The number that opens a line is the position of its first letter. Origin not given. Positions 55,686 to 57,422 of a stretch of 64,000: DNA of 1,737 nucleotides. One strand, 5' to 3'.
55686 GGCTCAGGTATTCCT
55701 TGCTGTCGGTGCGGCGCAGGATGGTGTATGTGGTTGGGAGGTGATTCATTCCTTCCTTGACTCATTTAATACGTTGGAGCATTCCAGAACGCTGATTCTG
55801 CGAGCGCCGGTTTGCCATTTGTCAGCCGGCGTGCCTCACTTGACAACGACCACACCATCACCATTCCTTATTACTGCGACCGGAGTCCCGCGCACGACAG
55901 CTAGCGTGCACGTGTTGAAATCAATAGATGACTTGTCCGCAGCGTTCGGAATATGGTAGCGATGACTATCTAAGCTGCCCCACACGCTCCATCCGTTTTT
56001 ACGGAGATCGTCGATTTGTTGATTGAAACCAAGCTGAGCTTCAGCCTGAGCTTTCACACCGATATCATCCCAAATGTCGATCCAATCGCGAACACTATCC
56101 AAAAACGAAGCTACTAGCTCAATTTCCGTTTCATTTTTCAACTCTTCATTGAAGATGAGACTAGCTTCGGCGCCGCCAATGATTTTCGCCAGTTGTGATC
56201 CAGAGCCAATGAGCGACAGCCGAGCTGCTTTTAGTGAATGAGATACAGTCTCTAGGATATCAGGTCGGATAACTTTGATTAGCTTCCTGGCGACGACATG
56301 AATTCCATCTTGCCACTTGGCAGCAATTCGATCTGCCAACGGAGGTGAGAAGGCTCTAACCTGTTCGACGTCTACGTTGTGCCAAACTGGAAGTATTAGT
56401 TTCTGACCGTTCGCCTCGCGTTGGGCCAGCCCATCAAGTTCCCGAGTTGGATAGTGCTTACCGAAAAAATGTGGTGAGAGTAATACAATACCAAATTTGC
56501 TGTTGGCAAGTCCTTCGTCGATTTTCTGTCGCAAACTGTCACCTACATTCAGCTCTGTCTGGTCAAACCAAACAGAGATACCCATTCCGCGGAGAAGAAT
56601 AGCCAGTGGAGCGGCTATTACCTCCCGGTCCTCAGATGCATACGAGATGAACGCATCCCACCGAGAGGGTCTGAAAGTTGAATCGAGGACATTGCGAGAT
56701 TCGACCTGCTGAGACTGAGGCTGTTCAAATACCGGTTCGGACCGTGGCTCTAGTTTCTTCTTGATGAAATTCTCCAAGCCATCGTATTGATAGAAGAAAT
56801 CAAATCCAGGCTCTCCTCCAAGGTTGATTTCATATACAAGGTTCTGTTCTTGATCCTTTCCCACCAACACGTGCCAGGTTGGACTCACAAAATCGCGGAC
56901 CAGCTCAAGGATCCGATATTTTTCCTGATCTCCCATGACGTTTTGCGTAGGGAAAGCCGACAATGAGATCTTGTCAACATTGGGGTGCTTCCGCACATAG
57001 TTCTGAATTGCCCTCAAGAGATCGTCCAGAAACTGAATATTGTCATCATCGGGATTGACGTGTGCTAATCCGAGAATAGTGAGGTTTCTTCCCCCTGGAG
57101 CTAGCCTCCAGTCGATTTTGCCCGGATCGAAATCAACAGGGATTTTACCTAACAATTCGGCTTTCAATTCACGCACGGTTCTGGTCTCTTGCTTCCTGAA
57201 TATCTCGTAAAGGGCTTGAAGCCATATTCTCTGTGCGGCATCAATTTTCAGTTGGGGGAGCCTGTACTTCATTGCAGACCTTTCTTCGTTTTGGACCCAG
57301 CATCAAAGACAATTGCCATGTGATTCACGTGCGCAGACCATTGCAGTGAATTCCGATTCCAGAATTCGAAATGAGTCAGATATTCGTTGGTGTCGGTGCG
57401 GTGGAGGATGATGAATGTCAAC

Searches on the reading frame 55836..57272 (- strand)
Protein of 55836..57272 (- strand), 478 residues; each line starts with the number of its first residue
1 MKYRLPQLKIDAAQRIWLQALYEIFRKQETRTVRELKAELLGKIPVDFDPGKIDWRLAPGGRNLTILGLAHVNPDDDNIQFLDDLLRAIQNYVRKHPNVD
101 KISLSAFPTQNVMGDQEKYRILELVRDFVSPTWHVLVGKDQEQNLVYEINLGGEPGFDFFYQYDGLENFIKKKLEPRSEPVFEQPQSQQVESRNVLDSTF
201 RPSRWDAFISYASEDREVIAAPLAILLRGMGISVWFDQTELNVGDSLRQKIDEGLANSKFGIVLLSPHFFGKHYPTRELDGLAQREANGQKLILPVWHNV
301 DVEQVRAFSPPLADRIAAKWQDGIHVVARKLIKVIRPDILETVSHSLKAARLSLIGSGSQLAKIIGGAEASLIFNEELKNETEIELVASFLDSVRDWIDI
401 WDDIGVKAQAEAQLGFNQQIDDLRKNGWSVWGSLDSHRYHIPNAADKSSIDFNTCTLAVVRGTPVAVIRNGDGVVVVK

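Call 3: search_protein_families(library=pfam, proteins=[window:55836-57272:-], max_evalue=0.1)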
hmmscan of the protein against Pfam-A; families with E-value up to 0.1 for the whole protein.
window:55836-57272:- (478 aa): 3 families
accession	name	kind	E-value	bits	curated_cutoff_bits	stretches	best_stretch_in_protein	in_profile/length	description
PF13676.11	TIR_2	-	4e-19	69.7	28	1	208-302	2-95/122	TIR domain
PF01582.25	TIR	-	1.1e-07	32.2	21.3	1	208-307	2-105/179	TIR domain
PF11349.13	DUF3151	-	0.012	16.1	28.4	1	404-435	50-81/127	Protein of unknown function (DUF3151)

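Call 4: search_protein_families(library=padloc, proteins=[window:55836-57272:-], max_evalue=0.1)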
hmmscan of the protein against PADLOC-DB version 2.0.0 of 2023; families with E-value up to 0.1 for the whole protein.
window:55836-57272:- (478 aa): 16 families
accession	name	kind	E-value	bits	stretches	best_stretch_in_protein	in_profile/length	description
PDLC05062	PDC-S66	-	9.8e-51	170.9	1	192-319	136-263/282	-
PDLC00417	ThsB1|ThsB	-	1.2e-27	95.3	1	181-331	147-295/303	TIR-like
PDLC00424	ThsB1|ThsB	-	6.5e-18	63.4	1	200-334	97-231/234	TIR-like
PDLC02012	SAVED5--SAVED_TIR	-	2.5e-13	47.9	1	206-301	15-109/404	-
PDLC02962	RT-TIR_XII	-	5.3e-12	43.3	1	203-334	344-475/478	single gene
PDLC02961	RT-TIR_XII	-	1.4e-08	32.1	1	203-333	346-470/475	single gene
PDLC00728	Effector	-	2.2e-08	31.5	1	207-256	12-64/432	TIR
PDLC02421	Aga_TIR-PNTD1-PNTD2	-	2.1e-06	25.1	1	207-280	6-80/430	Class I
PDLC00727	Effector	-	8.1e-06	22.6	1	206-268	175-237/590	TIR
PDLC02403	Aga_TIR-PNTD1-PNTD2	-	0.00011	19.5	1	207-263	5-61/443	Class I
PDLC03957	bSEFIR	-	0.00015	19.7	1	206-267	40-103/412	-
PDLC02013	SAVED5--SAVED_TIR_JAB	-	0.00063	16.4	1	206-257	174-228/584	-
PDLC00430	ThsB1|ThsB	-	0.0032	15.1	1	185-255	45-115/269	TIR-like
PDLC00422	ThsB1|ThsB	-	0.01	13.3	1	187-240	24-75/194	TIR-like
PDLC00420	ThsB1|ThsB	-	0.013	12.7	1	209-296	6-96/319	TIR-like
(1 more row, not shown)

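Call 8: search_protein_families(library=ncbifam, proteins=[window:55836-57272:-], max_evalue=0.1)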
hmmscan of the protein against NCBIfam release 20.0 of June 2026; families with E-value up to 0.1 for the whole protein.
window:55836-57272:- (478 aa): 3 families
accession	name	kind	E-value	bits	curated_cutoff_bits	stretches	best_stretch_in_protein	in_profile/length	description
NF042941.1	Retron_TIR_antiphage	equivalog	2.8e-22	79.2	600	1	201-328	336-463/464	TIR domain-containing anti-phage reverse transcriptase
NF058526.1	Thoeris_type3_ThcB4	equivalog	0.0012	17.7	220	1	207-295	130-218/375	Thoeris type III anti-phage system protein ThcB4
NF040588.1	FxsC_Nterm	equivalog_domain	0.0087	16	130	1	236-298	50-119/182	TIR-like protein FxsC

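Call 9: find_related_loci(query=window:55836-57272:-, collection=genome_contigs, flank=8000)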
Query window:55836-57272:- (478 aa) in genome_contigs; peptide patterns used: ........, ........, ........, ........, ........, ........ (x = any residue, [..] = any of these).
134 stretches matched a pattern, but none encodes a relative of the query by tblastn (E <= 1e-3).

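Call 11: find_homologous_proteins(query=window:55836-57272:-)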
Query window:55836-57272:- (478 aa): 237 proteins with E <= 0.001 among 8000 candidates; the best 120 are listed.
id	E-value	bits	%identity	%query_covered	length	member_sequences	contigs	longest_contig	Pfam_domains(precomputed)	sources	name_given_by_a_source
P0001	0.0e+0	1084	100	100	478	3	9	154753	PF01582.26,PF13676.12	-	-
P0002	2.1e-93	332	56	57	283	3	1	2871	PF01582.26,PF13676.12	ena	-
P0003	2.0e-88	315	50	59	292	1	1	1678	PF01582.26,PF13676.12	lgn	-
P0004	4.2e-84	301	50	58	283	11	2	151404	PF01582.26,PF13676.12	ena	-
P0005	1.3e-83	299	50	58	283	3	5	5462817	PF01582.26,PF13676.12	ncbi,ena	-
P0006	7.1e-83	297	49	57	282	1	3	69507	PF01582.26,PF13676.12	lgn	-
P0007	4.9e-82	294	50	58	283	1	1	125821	PF01582.26,PF13676.12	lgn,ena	-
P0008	2.2e-81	292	51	58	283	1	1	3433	PF01582.26,PF13676.12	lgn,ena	-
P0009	7.8e-81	290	48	57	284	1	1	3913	PF01582.26,PF13676.12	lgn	-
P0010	3.5e-80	288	49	58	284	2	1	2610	PF01582.26,PF13676.12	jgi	jgi:hypothetical protein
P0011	3.2e-79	285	48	58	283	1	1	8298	PF01582.26,PF13676.12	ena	-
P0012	3.8e-78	281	47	57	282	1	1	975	PF01582.26,PF13676.12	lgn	-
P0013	5.2e-78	281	49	57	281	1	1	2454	PF01582.26,PF13676.12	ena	-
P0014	9.1e-78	280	56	48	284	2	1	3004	PF01582.26,PF13676.12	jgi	jgi:hypothetical protein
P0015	1.3e-77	280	56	49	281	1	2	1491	PF01582.26,PF13676.12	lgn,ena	-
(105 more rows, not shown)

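Call 13: find_encoding_contigs(protein=P0001, flank=10000, max_places=10)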
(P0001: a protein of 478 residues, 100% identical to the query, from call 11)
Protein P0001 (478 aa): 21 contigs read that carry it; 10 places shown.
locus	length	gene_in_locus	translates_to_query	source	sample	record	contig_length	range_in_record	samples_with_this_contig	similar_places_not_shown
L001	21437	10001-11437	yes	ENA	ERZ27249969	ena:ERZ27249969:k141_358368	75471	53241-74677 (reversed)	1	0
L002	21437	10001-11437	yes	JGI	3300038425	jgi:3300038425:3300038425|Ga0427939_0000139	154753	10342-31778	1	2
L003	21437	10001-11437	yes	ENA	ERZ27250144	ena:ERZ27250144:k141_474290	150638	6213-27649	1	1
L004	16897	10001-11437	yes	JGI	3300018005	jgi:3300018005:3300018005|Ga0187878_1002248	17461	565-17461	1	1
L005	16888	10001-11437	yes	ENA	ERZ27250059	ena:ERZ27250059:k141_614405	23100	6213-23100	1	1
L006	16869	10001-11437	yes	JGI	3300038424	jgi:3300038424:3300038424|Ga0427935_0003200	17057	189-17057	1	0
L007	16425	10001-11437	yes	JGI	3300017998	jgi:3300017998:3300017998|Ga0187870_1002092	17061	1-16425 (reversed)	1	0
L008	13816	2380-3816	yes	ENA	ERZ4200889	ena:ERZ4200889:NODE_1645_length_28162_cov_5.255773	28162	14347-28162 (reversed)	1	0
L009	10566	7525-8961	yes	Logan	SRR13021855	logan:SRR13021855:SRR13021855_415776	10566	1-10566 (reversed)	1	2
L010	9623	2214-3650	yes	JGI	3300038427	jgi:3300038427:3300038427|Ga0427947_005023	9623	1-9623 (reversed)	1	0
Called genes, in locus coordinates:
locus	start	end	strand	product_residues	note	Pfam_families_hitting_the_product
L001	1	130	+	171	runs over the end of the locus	-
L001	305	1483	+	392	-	PF00085:Thioredoxin (faint), PF00578:AhpC-TSA, PF08534:Redoxin, PF13905:Thioredoxin_8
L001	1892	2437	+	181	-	-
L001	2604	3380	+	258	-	PF18928:DUF5677 (weak)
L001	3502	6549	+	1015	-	PF04313:HSDR_N (weak), PF13588:HSDR_N_2 (faint), PF02384:N6_Mtase, PF20473:MmeI_Mtase, PF07669:Eco57I, PF12950:TaqI_C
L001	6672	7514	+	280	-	PF14279:HNH_5 (weak)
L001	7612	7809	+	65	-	-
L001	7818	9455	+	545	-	PF13181:TPR_8 (faint), PF18733:HEPN_LA2681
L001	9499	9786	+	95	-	-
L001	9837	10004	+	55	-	-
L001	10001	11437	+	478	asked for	PF01582:TIR, PF13676:TIR_2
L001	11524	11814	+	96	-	-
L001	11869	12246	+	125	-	PF00072:Response_reg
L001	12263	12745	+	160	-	-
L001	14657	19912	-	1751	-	PF00963:Cohesin (weak), PF02368:Big_2 (weak), PF26918:Ig_Eae (faint), PF00963:Cohesin, PF14292:SusE (faint), PF16656:Pur_ac_phosph_N (faint), PF00041:fn3 (weak), PF18962:Por_Secre_tail (weak), +4 more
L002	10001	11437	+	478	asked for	PF01582:TIR, PF13676:TIR_2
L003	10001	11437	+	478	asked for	PF01582:TIR, PF13676:TIR_2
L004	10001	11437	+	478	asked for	PF01582:TIR, PF13676:TIR_2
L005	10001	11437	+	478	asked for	PF01582:TIR, PF13676:TIR_2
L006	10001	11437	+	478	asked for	PF01582:TIR, PF13676:TIR_2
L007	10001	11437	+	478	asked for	PF01582:TIR, PF13676:TIR_2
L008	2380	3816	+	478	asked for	PF01582:TIR, PF13676:TIR_2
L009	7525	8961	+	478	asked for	PF01582:TIR, PF13676:TIR_2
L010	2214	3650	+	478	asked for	PF01582:TIR, PF13676:TIR_2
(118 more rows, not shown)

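Call 29: find_encoding_contigs(protein=P0004, flank=6000, max_places=3)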
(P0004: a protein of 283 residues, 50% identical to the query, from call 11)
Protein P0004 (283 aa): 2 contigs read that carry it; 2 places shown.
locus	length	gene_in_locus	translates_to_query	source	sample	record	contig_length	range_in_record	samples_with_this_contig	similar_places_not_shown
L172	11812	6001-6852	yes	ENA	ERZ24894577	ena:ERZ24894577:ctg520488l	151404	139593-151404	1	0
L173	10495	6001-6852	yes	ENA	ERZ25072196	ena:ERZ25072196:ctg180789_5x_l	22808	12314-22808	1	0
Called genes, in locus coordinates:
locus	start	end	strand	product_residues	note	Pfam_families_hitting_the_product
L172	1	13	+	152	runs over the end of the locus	PF12844:HTH_19, PF13560:HTH_31, PF01381:HTH_3, PF13443:HTH_26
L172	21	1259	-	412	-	PF02401:LYTB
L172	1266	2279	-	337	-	PF01408:GFO_IDH_MocA, PF03807:F420_oxidored (weak), PF02894:GFO_IDH_MocA_C, PF22725:GFO_IDH_MocA_C3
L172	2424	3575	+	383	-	-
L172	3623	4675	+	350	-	PF02615:Ldh_2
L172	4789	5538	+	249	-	PF02151:UVR (weak)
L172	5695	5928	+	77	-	PF10387:DUF2442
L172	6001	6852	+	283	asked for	PF01582:TIR (weak), PF13676:TIR_2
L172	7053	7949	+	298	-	-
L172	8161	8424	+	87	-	PF00300:His_Phos_1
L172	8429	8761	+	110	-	PF00300:His_Phos_1 (faint)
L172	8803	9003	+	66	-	-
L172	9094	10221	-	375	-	PF01385:OrfB_IS605, PF07282:Cas12f1-like_TNB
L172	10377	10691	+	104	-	PF01527:HTH_Tnp_1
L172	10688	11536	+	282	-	PF13276:HTH_21, PF00665:rve, PF13683:rve_3, PF13333:rve_2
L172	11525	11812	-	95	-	?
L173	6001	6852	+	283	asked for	PF01582:TIR (weak), PF13676:TIR_2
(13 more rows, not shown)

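Call 30: find_encoding_contigs(protein=P0002, flank=6000, max_places=3)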
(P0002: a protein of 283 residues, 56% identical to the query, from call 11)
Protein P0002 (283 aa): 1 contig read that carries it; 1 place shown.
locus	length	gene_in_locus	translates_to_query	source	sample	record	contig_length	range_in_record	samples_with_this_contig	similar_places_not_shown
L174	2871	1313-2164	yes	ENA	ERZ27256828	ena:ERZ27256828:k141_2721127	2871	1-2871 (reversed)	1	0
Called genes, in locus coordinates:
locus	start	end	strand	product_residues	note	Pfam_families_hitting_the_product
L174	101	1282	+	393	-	-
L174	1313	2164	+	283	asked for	PF01582:TIR, PF13676:TIR_2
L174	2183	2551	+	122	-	-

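Call 35: search_protein_families(library=pfam, proteins=[L174:101-1282:+, L174:2183-2551:+, L172:7053-7949:+, L172:5695-5928:+], max_evalue=10)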
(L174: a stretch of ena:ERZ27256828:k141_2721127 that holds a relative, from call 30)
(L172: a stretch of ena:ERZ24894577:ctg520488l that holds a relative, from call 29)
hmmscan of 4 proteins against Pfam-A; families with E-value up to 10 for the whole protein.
L174:101-1282:+ (393 aa): 3 families
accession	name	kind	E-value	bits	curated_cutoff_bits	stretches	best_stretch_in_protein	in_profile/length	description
PF00211.25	Guanylate_cyc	-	0.00078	19.5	21.9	1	40-203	10-181/183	Adenylate and Guanylate cyclase catalytic domain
PF03980.19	Nnf1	-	0.006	17.3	23.7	1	77-121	2-46/110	Nnf1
PF14193.11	DUF4315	-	0.46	11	27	1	224-261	5-42/79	Domain of unknown function (DUF4315)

L174:2183-2551:+ (122 aa): 1 family
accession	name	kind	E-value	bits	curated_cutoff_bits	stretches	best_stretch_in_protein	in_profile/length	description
PF09612.15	HtrL_YibB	-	0.12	12.4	24.1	1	28-52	5-29/267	Bacterial protein of unknown function (HtrL_YibB)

L172:7053-7949:+ (298 aa): 2 families
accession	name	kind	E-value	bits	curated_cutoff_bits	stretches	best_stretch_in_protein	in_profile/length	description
PF01841.26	Transglut_core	-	0.00035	21.3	23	1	107-162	52-108/108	Transglutaminase-like superfamily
PF11223.13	DUF3020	-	0.0052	17.6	25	1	256-279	7-29/49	SPP41, DUF3020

L172:5695-5928:+ (77 aa): 1 family
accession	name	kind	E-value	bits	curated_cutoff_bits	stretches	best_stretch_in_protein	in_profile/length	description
PF10387.14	DUF2442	-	2.6e-20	72.8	23.9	1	2-59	14-71/72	Protein of unknown function (DUF2442)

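Call 54: list_cluster_members(proteins=[window:55836-57272:-, window:57818-59470:-, window:60724-63771:-, window:7700-9967:-, window:36930-39164:-, window:59759-60601:-])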
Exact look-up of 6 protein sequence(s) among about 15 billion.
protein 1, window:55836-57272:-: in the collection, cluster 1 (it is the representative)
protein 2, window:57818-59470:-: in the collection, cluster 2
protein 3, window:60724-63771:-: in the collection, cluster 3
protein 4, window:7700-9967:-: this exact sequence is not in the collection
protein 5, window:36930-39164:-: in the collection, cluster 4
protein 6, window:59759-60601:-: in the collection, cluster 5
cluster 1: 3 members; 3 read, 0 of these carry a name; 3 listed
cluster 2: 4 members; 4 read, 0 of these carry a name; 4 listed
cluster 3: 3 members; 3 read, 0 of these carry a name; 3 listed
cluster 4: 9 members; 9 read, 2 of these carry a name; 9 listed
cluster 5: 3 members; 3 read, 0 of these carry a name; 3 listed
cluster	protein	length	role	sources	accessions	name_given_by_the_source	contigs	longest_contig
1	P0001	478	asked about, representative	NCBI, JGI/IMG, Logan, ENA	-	-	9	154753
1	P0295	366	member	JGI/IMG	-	-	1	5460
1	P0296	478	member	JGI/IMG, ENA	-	-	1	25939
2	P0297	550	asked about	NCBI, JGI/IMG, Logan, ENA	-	-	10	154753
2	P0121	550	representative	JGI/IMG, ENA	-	-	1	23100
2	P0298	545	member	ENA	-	-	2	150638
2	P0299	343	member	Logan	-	-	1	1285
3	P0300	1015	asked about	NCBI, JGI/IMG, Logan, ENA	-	-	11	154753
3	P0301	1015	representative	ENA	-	-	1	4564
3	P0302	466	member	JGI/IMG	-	-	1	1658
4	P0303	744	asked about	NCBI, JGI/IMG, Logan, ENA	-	-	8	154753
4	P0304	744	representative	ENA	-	-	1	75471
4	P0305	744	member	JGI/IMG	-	hypothetical protein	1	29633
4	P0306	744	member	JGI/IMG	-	hypothetical protein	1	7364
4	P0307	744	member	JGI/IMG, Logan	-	-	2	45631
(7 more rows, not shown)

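Call 62: search_protein_families(library=padloc, proteins=[L174:101-1282:+, L174:1313-2164:+, L174:2183-2551:+], max_evalue=0.01)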
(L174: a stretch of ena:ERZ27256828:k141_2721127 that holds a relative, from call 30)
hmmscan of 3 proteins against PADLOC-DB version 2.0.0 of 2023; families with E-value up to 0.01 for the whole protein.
L174:101-1282:+ (393 aa): 3 families
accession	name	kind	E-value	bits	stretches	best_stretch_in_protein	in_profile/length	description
PDLC02367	PycC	-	0.00012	19.6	1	37-104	42-107/226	-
PDLC00734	PycC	-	0.0036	14.5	1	41-96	192-245/374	Pycsar cyclase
PDLC02747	PbeC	-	0.0094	12.8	0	197-284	379-464/632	PbeC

L174:1313-2164:+ (283 aa): 17 families
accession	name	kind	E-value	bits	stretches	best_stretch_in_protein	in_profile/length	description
PDLC05062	PDC-S66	-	9.3e-55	184.1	1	3-138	143-279/282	-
PDLC00417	ThsB1|ThsB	-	1.1e-31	108.5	1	1-123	159-282/303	TIR-like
PDLC00424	ThsB1|ThsB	-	1.6e-19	68.7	1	9-139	102-232/234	TIR-like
PDLC02962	RT-TIR_XII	-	1.3e-15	55.2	1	3-137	340-474/478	single gene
PDLC02012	SAVED5--SAVED_TIR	-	9.8e-15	52.5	1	8-94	13-99/404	-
PDLC02961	RT-TIR_XII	-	1.7e-13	48.3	1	3-137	342-470/475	single gene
PDLC00728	Effector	-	6.8e-09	33.2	1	7-61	8-65/432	TIR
PDLC00727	Effector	-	7.1e-09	32.6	1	10-75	175-240/590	TIR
PDLC02421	Aga_TIR-PNTD1-PNTD2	-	8.8e-09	32.9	1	11-84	6-80/430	Class I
PDLC02013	SAVED5--SAVED_TIR_JAB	-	6e-07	26.4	1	10-74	174-238/584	-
PDLC02403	Aga_TIR-PNTD1-PNTD2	-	6.5e-07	26.7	1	11-84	5-79/443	Class I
PDLC03957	bSEFIR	-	1.1e-06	26.7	1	8-76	38-108/412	-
PDLC00434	ThsB1|ThsB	-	1.5e-05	22.3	1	7-109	137-236/396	TIR-like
PDLC00430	ThsB1|ThsB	-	0.00046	17.8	1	9-59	65-115/269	TIR-like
PDLC00422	ThsB1|ThsB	-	0.001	16.6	1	3-43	35-74/194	TIR-like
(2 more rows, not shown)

L174:2183-2551:+ (122 aa): 0 families
